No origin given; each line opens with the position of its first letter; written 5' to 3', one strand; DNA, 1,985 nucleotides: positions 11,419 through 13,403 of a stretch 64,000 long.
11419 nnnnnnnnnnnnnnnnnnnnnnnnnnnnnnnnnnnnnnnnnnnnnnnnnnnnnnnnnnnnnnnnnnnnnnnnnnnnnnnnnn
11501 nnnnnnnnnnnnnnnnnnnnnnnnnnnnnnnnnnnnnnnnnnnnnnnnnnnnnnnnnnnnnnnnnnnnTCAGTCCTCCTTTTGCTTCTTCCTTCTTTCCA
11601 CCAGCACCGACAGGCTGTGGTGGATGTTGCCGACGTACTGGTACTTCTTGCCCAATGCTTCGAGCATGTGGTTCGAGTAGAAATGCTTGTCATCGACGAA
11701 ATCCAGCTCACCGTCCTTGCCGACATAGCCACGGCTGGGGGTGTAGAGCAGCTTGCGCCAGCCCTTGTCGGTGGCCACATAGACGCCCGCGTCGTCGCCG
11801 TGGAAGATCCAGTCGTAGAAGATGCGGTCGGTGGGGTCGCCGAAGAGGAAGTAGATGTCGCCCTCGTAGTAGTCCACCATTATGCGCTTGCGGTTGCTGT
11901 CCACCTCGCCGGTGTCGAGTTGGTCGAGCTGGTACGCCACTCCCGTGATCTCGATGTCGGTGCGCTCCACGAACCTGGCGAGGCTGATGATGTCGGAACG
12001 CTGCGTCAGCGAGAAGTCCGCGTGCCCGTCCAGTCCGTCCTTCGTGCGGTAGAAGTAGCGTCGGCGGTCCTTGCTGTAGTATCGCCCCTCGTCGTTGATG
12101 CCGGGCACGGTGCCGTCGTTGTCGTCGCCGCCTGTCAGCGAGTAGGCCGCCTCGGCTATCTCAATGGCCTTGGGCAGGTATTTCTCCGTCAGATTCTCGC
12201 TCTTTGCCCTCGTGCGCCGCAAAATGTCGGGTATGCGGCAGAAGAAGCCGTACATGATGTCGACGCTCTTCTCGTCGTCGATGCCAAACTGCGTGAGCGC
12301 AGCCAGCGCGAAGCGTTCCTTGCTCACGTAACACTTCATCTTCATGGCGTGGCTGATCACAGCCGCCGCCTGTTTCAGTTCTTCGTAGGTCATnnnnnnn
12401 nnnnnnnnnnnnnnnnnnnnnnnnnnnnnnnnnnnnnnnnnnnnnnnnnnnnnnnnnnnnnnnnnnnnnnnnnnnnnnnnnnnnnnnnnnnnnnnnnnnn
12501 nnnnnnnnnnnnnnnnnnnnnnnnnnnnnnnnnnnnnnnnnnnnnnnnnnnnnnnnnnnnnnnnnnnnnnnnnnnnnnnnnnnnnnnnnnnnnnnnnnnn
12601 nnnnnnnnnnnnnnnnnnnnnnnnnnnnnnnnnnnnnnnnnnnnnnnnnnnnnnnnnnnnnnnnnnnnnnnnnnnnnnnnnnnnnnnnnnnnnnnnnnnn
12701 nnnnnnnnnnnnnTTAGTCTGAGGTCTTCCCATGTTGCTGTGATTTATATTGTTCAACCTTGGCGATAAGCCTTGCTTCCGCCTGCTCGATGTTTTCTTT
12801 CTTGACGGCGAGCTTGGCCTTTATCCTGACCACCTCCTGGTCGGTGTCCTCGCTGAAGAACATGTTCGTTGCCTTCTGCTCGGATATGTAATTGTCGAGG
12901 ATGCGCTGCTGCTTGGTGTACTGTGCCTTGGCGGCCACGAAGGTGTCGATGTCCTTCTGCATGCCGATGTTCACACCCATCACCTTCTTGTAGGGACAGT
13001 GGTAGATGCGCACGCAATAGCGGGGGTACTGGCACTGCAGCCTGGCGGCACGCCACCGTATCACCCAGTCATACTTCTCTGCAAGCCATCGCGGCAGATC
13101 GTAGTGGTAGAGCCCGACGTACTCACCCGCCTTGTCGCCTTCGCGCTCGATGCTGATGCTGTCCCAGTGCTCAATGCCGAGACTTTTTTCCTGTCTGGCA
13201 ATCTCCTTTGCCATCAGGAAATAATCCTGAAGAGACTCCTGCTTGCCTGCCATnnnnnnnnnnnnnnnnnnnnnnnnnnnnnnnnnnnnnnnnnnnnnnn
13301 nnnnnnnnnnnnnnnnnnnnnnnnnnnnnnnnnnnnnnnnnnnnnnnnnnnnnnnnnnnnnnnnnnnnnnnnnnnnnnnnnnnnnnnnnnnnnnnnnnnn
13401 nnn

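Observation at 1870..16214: Expansion of YopX-domain paralogs: five intact, one fused, two decayed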

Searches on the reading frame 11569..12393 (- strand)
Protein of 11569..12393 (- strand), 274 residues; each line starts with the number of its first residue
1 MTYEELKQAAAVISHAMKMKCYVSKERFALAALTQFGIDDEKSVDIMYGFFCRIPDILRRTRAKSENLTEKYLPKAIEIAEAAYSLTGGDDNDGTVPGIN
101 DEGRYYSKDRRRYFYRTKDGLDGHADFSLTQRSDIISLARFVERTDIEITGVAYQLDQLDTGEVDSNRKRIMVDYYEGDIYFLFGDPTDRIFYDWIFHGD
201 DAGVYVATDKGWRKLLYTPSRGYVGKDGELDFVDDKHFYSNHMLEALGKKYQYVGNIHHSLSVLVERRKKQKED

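Call 5: search_protein_families(library=pfam, proteins=[window:11569-12393:-], max_evalue=1)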
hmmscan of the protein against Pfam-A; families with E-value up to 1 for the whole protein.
window:11569-12393:- (274 aa): 0 families

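Call 26: find_homologous_proteins(query=window:11569-12393:-, max_evalue=0.001)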
Query window:11569-12393:- (274 aa): 137 proteins with E <= 0.001 among 792 candidates; the best 120 are listed.
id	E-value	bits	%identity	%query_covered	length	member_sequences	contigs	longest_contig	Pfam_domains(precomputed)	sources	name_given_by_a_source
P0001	3.1e-182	622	100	100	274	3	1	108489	-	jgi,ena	-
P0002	2.1e-153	527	86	100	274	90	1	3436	-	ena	-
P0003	8.7e-152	522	86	100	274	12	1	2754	-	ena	-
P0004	5.2e-150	516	85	100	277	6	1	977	-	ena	-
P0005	8.9e-144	496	83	100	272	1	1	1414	-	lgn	-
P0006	4.4e-134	464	76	100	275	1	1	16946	-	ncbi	-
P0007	9.0e-132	456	77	99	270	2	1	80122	-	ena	-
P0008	4.2e-128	444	73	96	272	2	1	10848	-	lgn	-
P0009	5.4e-98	345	84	66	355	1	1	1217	PF03099.25,PF16917.11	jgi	jgi:biotin-[acetyl-CoA-carboxylase] ligase BirA-like protein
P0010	3.9e-81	290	52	96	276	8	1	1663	-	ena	-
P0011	4.4e-80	287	50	98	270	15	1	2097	-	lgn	-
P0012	8.9e-80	286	51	98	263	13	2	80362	-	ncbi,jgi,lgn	-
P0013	9.7e-79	282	50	98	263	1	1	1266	-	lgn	-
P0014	1.3e-78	282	51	99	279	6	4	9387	-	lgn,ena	-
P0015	2.8e-78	281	50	99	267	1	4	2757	-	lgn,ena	-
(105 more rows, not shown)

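Call 30: search_protein_families(library=pfam, alignment_id=A1, max_evalue=1)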
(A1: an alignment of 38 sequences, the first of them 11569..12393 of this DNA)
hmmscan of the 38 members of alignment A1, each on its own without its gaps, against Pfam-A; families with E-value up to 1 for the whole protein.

A. member 1, window:11569-12393:- (274 aa): 0 families

B. families by the number of members that match (of 38 scanned): 12 families
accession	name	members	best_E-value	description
PF24913.1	HTH_AAA_fung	1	0.004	Fungal AAA protein, C-terminal winged helix domain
PF06022.16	Cir_Bir_Yir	1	0.048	Plasmodium variant antigen protein Cir/Yir/Bir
PF07313.18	AmiA-like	1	0.081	N-acetylmuramoyl-L-alanine amidase-like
PF22216.1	Sas-6_C_CC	1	0.096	Spindle assembly abnormal protein 6 homolog, C-terminal coiled coil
PF20249.3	VasX_N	1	0.11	VasX toxin N-terminal region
PF25136.1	DUF7823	1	0.15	Domain of unknown function (DUF7823)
PF09864.15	MliC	1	0.16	Membrane-bound lysozyme-inhibitor of c-type lysozyme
PF02816.24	Alpha_kinase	1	0.16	Alpha-kinase family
PF25479.1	Vts1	1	0.23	RNA-binding protein vts1-like domain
PF10853.13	DUF2650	1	0.23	Protein of unknown function (DUF2650)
PF08984.16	DUF1858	1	0.27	Domain of unknown function (DUF1858)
PF23257.1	DUF7071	1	0.31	Domain of unknown function (DUF7071)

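Call 40: predict_structure(alignment_id=A1)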
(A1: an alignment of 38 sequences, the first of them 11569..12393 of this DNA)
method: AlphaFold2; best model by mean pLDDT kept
length: 274 residues; sequences in the alignment: 38
mean_pLDDT: 85.7   pTM: 0.79
mean pLDDT of the five models: 85.7, 84.4, 83.8, 82.9, 80.4
residues with pLDDT >= 90: 149; 70-90: 83; 50-70: 40; < 50: 2
segments of 3 or more residues with pLDDT < 50: none
pLDDT, mean of each block of 10 residues (from residue 1): 87 89 92 94 93 77 65 92 81 68 64 95 93 92 95 94 87 95 81 64 93 93 90 91 87 94 83 49
secondary structure, 60 per line:
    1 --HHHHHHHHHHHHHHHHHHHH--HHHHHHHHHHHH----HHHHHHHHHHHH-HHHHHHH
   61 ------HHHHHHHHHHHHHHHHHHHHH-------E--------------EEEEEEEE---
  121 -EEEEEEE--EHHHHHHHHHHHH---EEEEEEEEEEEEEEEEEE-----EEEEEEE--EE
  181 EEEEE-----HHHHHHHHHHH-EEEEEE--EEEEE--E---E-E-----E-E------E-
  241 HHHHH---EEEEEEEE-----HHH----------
elements in order: H3-22 H25-36 H41-52 H54-60 H67-87 E110-117 E122-128 H132-143 E147-164 E170-176 E179-185 H191-201 E203-208 E211-215 H241-245 E249-256

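Call 47: search_protein_families(library=phrogs, proteins=[window:11569-12393:-], max_evalue=0.001)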
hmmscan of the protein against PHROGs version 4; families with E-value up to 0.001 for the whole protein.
window:11569-12393:- (274 aa): 0 families

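Call 78: search_protein_families(library=ncbifam, proteins=[window:11569-12393:-], max_evalue=0.001)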
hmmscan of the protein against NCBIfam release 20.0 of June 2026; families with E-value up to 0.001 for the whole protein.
window:11569-12393:- (274 aa): 0 families

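Call 79: search_protein_families(library=padloc, proteins=[window:11569-12393:-], max_evalue=0.001)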
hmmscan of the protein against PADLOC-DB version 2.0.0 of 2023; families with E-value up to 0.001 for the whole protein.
window:11569-12393:- (274 aa): 0 families

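Call 86: search_protein_representatives(alignment_id=A1)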
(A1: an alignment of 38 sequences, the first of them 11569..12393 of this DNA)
Query: 38 sequences, 274 profile positions. Proteins with E-value up to 0.001 (for the whole library): 111; up to 1e-10: 78; up to 1e-30: 22. The best 111 are listed.
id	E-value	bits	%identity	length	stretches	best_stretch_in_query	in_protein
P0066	4.7e-117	406.6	-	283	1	1-271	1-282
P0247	1.1e-94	333.3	-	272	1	2-270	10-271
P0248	2.4e-86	305.9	-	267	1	1-270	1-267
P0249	1.3e-85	303.6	-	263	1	1-273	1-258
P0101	1.1e-83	297.2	-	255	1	1-268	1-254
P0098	2.0e-76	273.4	-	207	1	82-272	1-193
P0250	2.0e-75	270.1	-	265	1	1-273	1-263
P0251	4.8e-71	255.7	-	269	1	1-270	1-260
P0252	1.8e-69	250.6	-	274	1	1-273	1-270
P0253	3.7e-69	249.6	-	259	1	1-269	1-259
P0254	7.9e-64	232.1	-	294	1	3-273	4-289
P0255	9.2e-62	225.3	-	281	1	1-269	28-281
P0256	2.5e-58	214.0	-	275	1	1-273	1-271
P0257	6.0e-58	212.8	-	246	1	1-268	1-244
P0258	8.2e-57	209.1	-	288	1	1-273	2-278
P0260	1.9e-53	198.0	-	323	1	135-272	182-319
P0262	3.7e-37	144.6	-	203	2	177-273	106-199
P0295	3.2e-14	69.4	-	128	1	218-273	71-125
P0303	1.6e-13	67.1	-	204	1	109-270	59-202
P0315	2.2e-11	60.0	-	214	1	147-273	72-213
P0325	6.9e-10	55.1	-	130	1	126-269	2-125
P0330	4.9e-09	52.4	-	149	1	168-272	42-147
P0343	7.0e-08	48.6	-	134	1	148-273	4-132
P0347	1.3e-06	44.4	-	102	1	172-267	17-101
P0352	5.4e-05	39.1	-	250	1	154-269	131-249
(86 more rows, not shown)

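Call 87: search_protein_families(library=pfam, proteins=[P0325, P0330, P0343, P0347, P0295, P0262, P0260, P0315, P0303, P0352], max_evalue=0.01)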
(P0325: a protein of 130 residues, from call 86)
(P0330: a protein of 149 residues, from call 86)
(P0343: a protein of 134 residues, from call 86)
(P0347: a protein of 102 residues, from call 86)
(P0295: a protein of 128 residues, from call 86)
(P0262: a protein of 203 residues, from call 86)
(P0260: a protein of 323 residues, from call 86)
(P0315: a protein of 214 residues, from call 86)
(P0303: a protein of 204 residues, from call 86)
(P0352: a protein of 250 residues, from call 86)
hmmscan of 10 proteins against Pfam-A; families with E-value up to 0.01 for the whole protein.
P0325 (130 aa): 0 families

P0330 (149 aa): 0 families

P0343 (134 aa): 0 families

P0347 (102 aa): 0 families

P0295 (128 aa): 0 families

P0262 (203 aa): 0 families

P0260 (323 aa): 2 families
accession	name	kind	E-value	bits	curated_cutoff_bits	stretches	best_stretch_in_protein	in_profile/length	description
PF03825.22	Nuc_H_symport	-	8.1e-32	111.1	25.9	1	1-192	10-177/400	Nucleoside H+ symporter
PF12832.13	MFS_1_like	-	5.3e-08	32.7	25.2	1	3-182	9-173/373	MFS_1 like family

P0315 (214 aa): 2 families
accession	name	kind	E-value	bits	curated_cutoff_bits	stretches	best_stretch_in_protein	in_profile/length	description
PF00005.33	ABC_tran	-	3.5e-08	34.6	25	1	5-42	96-137/137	ABC transporter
PF13304.12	AAA_21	-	0.00088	19.9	27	1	11-72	235-300/304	AAA domain, putative AbiEii toxin, Type IV TA system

P0303 (204 aa): 0 families

P0352 (250 aa): 0 families

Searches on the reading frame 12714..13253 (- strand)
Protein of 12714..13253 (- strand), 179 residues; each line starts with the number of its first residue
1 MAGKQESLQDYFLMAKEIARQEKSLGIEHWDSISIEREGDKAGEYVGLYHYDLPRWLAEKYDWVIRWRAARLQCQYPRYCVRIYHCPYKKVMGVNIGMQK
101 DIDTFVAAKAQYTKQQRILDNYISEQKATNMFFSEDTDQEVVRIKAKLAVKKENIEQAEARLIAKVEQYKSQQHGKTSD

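Call 48: search_protein_families(library=pfam, proteins=[window:12714-13253:-], max_evalue=0.01)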
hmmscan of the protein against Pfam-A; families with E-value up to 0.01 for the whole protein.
window:12714-13253:- (179 aa): 1 family
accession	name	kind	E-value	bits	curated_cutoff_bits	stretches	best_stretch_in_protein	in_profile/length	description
PF00232.24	Glyco_hydro_1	-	0.008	15.1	22.6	0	26-84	96-153/453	Glycosyl hydrolase family 1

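Call 85: search_protein_families(library=phrogs, proteins=[window:12714-13253:-], max_evalue=0.001)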
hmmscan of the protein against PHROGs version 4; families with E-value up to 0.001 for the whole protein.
window:12714-13253:- (179 aa): 0 families
